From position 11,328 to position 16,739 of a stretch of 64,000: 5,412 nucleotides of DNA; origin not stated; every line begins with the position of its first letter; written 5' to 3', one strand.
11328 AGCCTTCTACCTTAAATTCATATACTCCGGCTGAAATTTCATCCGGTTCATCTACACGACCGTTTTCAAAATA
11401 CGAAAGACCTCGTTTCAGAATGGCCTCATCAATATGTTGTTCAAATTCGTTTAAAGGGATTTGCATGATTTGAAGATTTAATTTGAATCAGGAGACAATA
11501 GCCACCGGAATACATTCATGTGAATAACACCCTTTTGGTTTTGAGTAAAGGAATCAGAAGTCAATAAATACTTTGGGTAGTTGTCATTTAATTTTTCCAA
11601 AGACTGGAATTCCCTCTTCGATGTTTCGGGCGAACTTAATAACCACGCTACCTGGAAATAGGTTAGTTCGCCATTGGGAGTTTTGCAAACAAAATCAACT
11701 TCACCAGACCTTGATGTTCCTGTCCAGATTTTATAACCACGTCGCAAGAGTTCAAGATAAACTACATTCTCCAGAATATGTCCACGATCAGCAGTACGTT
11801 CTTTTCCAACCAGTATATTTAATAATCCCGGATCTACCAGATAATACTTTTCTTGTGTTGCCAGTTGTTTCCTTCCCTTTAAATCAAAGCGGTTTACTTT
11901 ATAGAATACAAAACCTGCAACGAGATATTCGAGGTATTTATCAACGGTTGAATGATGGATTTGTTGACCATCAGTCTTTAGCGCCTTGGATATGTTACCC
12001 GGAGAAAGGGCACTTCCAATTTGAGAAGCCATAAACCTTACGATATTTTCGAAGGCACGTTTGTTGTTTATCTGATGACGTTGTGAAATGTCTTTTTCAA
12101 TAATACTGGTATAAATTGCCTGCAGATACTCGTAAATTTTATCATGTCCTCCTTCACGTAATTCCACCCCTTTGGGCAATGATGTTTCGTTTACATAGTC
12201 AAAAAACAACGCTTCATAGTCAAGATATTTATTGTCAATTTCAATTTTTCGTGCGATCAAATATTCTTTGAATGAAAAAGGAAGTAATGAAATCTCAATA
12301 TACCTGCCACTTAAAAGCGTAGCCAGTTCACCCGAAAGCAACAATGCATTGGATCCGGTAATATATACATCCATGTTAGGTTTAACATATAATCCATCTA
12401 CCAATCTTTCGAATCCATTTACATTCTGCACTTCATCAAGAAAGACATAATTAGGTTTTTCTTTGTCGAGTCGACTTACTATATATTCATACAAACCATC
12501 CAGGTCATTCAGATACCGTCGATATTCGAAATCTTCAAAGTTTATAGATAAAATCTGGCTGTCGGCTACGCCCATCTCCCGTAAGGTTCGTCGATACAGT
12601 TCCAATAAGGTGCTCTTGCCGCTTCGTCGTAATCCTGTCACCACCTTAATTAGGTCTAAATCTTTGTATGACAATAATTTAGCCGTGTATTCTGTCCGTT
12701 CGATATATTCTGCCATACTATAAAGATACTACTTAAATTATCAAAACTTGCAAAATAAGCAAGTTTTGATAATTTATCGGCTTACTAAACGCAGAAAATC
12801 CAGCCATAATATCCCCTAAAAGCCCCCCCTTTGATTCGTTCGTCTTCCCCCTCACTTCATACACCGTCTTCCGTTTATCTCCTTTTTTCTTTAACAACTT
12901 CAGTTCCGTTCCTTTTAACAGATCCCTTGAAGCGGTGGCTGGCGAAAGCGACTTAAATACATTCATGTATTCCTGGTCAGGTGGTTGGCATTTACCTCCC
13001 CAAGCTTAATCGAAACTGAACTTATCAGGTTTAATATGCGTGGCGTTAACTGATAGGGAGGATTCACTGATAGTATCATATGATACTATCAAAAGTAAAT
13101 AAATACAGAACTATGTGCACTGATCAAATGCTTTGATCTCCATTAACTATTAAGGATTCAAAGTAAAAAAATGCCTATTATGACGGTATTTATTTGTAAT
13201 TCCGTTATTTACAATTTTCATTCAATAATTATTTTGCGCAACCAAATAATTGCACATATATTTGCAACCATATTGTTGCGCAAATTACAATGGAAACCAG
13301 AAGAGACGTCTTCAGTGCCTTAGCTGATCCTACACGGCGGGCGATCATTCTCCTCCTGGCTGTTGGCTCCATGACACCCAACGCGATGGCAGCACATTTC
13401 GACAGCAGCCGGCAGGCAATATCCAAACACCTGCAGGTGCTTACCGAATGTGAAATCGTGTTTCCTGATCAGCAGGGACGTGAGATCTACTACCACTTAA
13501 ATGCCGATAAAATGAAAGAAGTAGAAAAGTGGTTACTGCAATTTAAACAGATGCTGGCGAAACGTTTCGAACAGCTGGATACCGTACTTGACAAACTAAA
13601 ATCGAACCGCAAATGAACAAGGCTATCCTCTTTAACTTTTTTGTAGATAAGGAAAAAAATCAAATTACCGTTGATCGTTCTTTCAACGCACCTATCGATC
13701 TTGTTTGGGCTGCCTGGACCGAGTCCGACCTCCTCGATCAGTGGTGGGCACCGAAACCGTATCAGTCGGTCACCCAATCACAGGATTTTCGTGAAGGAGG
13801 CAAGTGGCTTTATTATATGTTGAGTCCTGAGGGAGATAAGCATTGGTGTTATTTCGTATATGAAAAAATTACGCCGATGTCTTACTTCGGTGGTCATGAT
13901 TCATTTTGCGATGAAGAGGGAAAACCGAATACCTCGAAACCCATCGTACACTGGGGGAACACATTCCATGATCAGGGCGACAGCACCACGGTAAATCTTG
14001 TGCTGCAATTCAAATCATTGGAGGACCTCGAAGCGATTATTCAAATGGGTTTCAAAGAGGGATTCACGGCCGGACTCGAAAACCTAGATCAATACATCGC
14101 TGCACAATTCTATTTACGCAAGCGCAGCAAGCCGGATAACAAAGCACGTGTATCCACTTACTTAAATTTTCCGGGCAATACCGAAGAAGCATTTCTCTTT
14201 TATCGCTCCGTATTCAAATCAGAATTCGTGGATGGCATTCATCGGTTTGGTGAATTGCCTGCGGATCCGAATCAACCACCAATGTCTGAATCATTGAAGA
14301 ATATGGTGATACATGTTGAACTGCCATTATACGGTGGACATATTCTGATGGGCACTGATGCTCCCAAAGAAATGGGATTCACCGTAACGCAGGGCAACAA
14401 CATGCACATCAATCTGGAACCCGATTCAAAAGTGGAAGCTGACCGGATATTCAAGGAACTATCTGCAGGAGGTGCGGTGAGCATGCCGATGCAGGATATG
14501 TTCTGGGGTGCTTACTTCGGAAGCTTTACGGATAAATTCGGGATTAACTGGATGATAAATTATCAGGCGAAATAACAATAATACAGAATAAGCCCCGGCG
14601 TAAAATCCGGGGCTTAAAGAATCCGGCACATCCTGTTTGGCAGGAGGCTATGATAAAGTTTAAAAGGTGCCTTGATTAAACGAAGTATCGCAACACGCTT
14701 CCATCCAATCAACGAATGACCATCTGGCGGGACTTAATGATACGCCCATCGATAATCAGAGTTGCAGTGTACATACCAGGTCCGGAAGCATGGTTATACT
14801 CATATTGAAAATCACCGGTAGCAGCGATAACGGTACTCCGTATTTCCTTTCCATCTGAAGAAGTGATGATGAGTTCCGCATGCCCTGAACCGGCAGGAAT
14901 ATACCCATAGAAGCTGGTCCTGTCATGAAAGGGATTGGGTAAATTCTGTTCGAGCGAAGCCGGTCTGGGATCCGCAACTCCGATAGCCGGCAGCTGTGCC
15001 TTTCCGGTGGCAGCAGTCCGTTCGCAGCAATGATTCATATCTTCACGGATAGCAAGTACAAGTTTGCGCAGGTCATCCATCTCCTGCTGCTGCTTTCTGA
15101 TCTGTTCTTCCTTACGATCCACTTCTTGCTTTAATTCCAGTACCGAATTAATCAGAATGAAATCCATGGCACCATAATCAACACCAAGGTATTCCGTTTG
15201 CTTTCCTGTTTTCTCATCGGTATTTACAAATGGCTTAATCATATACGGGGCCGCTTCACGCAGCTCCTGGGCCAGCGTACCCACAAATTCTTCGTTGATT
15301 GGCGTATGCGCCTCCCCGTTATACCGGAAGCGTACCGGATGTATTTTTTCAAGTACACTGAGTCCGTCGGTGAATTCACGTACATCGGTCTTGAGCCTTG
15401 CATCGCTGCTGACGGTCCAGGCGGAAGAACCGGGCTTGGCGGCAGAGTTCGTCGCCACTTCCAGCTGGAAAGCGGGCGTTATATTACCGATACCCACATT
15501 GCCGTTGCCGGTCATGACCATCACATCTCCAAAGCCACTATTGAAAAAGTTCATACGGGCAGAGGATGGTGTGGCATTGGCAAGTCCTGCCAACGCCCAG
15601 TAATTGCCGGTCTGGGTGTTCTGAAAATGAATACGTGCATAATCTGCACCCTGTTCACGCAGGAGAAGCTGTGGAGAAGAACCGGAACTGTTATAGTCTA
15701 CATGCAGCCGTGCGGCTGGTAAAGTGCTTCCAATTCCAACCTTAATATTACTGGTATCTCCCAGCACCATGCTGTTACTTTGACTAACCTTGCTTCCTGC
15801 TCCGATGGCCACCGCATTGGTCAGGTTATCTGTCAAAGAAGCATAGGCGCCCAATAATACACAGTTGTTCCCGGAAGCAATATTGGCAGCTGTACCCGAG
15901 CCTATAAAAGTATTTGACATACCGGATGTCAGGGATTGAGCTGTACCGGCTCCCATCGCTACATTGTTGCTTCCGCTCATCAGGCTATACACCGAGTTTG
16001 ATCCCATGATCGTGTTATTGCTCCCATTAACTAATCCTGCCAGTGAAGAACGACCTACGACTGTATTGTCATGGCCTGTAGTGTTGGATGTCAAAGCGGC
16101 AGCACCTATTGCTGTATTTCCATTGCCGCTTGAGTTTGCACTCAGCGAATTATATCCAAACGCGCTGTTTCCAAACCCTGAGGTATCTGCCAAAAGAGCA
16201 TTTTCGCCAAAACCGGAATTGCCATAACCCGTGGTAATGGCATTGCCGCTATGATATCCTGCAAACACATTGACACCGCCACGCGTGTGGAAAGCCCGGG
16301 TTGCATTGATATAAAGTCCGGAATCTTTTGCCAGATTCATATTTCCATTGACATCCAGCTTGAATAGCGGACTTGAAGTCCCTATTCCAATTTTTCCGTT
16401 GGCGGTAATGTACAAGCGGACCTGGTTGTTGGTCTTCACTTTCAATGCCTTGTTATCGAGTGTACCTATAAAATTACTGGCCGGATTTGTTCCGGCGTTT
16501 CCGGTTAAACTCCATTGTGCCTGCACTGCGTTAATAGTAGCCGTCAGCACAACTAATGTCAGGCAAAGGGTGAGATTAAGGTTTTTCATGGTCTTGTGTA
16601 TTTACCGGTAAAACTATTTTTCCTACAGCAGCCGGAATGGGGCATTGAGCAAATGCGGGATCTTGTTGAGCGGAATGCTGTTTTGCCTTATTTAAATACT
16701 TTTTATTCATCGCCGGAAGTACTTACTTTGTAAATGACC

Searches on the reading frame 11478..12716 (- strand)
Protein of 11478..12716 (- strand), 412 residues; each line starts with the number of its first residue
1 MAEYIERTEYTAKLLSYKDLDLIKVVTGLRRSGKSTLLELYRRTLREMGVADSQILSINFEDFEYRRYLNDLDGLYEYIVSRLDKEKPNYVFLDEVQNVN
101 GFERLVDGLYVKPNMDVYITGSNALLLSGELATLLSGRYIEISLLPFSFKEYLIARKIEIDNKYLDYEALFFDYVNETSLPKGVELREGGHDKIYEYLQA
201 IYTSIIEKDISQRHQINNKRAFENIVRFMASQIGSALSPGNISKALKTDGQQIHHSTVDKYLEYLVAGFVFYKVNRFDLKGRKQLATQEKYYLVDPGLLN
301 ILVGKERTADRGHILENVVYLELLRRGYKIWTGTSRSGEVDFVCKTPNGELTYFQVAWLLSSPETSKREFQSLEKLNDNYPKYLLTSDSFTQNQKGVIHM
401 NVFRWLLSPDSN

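Call 61: search_protein_families(library=pfam, proteins=[window:11478-12716:-], max_evalue=0.00001)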
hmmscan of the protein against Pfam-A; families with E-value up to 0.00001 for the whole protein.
window:11478-12716:- (412 aa): 2 families
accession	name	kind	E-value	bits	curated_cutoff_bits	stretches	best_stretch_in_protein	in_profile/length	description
PF13173.12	AAA_14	-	2.7e-33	115.2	27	1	23-153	4-129/129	AAA domain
PF13635.12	DUF4143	-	1.4e-26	93.5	28.1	1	207-357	1-158/160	Domain of unknown function (DUF4143)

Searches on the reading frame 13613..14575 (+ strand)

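Call 61: search_protein_families(library=pfam, proteins=[window:13613-14575:+], max_evalue=0.00001)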
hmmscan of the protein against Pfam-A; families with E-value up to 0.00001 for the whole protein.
window:13613-14575:+ (320 aa): 3 families
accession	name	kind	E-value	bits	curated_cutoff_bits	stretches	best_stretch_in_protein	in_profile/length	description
PF08327.17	AHSA1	-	3.3e-17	63.3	22.1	1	25-162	1-124/125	Activator of Hsp90 ATPase homolog 1-like protein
PF06983.19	3-dmu-9_3-mt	-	1.1e-07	32.8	24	1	180-315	3-115/116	3-demethylubiquinone-9 3-methyltransferase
PF00903.31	Glyoxalase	-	5.7e-06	27.2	20.6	0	188-315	10-121/121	Glyoxalase/Bleomycin resistance protein/Dioxygenase superfamily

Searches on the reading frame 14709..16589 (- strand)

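Call 61: search_protein_families(library=pfam, proteins=[window:14709-16589:-], max_evalue=0.00001)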
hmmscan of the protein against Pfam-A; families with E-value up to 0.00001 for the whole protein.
window:14709-16589:- (626 aa): 1 family
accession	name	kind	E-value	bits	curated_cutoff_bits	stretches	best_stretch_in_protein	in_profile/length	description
PF13884.11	Peptidase_S74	-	5.1e-11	43.1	22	1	395-448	1-54/58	Chaperone of endosialidase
